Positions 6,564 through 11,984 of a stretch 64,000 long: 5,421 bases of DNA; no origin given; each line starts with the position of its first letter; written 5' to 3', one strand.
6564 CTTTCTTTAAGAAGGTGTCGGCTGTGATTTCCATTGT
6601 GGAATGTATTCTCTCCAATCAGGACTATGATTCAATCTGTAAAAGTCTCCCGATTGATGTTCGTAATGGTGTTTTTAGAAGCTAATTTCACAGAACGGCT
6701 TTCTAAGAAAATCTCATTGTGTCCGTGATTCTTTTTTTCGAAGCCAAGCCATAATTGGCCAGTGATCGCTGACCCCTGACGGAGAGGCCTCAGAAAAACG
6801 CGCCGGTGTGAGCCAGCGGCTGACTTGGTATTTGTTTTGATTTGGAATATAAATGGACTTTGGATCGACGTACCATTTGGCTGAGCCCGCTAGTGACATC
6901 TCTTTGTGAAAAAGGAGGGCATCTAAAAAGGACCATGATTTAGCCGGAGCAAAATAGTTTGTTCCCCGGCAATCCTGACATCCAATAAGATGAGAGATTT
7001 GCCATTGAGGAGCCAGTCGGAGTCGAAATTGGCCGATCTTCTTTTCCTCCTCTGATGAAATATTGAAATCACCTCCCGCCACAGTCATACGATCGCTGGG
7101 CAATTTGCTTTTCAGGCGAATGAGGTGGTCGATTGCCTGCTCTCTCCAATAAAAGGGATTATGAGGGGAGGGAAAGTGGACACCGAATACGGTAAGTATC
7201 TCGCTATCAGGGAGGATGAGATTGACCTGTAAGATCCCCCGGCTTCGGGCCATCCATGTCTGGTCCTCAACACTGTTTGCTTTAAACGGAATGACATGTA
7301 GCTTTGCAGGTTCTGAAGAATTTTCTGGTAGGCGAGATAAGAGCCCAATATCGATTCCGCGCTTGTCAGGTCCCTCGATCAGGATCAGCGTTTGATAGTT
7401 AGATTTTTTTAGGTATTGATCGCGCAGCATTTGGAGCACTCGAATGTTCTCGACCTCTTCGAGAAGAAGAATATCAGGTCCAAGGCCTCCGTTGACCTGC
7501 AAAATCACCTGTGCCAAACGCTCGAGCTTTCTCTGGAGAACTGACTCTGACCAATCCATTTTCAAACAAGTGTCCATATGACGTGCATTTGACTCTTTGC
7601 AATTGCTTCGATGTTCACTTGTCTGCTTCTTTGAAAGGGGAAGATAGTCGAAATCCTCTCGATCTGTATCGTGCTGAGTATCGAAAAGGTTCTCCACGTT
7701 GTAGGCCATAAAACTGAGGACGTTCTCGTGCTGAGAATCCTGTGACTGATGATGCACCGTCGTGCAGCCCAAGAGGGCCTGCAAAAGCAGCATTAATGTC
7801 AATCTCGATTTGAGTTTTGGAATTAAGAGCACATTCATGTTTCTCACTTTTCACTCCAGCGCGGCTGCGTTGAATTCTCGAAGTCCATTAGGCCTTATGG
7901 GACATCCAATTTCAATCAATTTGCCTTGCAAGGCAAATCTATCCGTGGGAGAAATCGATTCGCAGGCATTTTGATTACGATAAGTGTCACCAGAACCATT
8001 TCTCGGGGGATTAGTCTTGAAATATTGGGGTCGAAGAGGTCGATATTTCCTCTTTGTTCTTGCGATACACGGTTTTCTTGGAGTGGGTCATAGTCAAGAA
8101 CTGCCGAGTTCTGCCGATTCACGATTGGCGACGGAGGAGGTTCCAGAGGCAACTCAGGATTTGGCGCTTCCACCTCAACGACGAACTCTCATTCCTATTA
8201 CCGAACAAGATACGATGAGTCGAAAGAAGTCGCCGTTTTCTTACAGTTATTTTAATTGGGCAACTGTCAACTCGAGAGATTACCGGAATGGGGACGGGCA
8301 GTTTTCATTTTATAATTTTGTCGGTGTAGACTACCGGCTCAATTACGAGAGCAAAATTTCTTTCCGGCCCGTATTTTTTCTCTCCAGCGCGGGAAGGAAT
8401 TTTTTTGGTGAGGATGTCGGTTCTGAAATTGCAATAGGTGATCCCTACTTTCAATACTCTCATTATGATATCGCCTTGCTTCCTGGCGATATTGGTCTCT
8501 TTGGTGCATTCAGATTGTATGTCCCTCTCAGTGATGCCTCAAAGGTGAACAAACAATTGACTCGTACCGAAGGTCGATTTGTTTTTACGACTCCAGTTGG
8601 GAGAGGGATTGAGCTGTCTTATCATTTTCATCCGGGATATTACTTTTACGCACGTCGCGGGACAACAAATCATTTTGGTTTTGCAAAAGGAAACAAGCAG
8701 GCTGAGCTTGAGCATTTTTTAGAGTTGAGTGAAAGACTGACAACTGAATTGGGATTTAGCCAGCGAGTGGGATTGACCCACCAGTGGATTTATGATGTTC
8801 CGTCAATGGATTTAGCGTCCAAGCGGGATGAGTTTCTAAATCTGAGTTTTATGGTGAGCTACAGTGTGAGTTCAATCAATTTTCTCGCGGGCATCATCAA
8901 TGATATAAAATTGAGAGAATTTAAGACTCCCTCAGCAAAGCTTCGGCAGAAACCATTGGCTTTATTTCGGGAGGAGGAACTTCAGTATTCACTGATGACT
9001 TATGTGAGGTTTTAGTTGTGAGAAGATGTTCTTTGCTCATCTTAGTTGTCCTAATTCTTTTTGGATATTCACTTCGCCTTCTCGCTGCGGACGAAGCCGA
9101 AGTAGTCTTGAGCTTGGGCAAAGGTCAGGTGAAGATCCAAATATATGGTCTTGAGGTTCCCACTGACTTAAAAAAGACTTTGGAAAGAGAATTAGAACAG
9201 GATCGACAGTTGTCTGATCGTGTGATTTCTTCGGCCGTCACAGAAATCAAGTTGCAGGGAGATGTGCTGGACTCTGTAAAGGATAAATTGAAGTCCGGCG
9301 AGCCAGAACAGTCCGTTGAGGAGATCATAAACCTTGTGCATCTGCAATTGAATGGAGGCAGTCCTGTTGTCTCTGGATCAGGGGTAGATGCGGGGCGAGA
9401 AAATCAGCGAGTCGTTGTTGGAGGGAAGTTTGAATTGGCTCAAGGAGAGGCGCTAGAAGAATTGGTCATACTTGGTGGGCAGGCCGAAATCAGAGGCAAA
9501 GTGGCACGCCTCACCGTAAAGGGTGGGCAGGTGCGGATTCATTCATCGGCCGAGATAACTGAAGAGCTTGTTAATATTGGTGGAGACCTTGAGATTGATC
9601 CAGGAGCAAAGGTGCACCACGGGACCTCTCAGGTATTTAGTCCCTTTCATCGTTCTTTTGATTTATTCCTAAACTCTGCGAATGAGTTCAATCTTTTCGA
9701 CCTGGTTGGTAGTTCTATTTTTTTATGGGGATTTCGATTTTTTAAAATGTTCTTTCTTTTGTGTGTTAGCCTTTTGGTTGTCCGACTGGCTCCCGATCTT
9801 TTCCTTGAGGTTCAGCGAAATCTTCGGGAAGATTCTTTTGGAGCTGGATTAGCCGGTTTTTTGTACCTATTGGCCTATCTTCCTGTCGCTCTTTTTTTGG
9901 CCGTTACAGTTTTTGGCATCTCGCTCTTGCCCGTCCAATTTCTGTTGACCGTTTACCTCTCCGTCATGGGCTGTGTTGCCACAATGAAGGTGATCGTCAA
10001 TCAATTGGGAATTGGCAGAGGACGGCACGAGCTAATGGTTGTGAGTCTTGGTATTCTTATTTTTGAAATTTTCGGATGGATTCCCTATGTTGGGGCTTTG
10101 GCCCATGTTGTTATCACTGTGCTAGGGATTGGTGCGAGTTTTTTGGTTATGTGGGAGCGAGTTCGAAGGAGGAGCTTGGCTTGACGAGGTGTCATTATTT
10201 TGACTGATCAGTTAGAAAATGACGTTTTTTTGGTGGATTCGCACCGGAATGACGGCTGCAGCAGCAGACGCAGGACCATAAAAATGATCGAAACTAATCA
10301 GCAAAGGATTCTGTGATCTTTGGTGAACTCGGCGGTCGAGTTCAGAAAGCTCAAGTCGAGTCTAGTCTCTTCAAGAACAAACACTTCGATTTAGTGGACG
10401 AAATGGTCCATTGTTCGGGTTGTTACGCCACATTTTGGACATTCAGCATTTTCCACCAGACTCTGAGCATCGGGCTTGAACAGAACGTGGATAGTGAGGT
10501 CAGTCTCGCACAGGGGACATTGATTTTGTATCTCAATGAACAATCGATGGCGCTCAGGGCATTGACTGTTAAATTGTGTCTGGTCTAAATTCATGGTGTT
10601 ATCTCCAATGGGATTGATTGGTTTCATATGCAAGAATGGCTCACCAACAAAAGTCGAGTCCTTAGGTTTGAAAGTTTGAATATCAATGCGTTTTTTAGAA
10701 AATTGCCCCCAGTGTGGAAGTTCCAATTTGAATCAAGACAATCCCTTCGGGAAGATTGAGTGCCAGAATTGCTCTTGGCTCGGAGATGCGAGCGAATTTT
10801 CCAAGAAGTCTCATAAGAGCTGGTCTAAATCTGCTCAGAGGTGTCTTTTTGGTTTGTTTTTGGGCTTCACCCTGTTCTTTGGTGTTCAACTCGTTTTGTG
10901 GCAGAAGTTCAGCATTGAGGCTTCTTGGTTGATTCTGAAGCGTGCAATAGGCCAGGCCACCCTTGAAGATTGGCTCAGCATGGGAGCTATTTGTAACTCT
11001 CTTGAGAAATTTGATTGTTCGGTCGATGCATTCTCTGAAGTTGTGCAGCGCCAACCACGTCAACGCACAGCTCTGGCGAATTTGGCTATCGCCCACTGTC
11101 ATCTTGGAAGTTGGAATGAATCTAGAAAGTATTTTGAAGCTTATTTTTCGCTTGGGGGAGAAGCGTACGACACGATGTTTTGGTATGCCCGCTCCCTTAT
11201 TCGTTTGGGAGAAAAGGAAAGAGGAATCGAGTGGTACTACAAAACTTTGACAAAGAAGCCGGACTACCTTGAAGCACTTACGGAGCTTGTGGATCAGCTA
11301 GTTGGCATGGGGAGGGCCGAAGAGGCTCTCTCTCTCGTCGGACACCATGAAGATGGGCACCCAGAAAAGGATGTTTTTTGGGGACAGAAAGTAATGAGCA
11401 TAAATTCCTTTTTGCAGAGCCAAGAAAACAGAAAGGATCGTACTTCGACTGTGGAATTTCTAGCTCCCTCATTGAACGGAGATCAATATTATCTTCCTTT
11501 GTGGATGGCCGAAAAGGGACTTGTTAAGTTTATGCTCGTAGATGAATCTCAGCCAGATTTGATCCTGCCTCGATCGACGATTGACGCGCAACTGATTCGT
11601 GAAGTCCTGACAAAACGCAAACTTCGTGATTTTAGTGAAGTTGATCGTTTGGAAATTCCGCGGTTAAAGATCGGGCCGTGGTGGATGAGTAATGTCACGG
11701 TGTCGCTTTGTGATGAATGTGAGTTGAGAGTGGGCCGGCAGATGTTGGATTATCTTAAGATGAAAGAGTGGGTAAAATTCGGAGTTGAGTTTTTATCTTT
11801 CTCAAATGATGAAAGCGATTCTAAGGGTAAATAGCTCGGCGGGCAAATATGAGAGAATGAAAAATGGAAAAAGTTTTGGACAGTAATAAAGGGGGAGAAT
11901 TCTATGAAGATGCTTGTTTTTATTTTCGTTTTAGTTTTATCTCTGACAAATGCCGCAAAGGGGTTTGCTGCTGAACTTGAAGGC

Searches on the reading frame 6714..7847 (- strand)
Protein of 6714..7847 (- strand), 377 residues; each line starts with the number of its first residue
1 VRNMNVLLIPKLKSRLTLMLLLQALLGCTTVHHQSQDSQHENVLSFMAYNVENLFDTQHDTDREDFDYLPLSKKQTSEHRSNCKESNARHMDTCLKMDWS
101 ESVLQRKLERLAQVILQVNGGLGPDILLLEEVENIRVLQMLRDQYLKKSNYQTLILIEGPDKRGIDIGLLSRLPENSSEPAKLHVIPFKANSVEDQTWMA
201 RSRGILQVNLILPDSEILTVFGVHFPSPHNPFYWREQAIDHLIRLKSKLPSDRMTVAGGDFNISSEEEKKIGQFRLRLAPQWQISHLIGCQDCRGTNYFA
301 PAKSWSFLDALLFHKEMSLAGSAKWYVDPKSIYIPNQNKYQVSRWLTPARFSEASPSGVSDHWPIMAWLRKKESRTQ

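Call 9: search_protein_families(library=pfam, proteins=[window:6714-7847:-], max_evalue=0.001)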
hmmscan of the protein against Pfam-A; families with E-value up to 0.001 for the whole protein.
window:6714-7847:- (377 aa): 2 families
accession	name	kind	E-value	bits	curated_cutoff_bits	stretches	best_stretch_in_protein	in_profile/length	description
PF19580.5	Exo_endo_phos_3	-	7.9e-21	74.8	27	2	96-212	29-139/311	Endonuclease/Exonuclease/phosphatase family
PF03372.29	Exo_endo_phos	-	2.6e-06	27.8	24.5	1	107-268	18-161/225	Endonuclease/Exonuclease/phosphatase family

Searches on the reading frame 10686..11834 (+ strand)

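Call 9: search_protein_families(library=pfam, proteins=[window:10686-11834:+], max_evalue=0.001)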
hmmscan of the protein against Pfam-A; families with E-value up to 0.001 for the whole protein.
window:10686-11834:+ (382 aa): 6 families
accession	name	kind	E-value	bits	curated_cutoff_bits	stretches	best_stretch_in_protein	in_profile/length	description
PF13428.12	TPR_14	-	7.8e-07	29.6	23.5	0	165-202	5-42/44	Tetratricopeptide repeat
PF13432.12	TPR_16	-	3.4e-06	27.8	32.7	0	141-193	11-63/65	Tetratricopeptide repeat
PF25064.1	ARM_TT21_5th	-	5.8e-05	23.8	27.8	0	107-172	15-81/117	TT21 fifth ARM repeats domain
PF14559.12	TPR_19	-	6.7e-05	23.6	25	0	185-218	15-48/68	Tetratricopeptide repeat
PF13424.12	TPR_12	-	0.00028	21.5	30.1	0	128-176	4-53/77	Tetratricopeptide repeat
PF07719.23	TPR_2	-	0.00044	20.6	27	0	129-152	3-26/34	Tetratricopeptide repeat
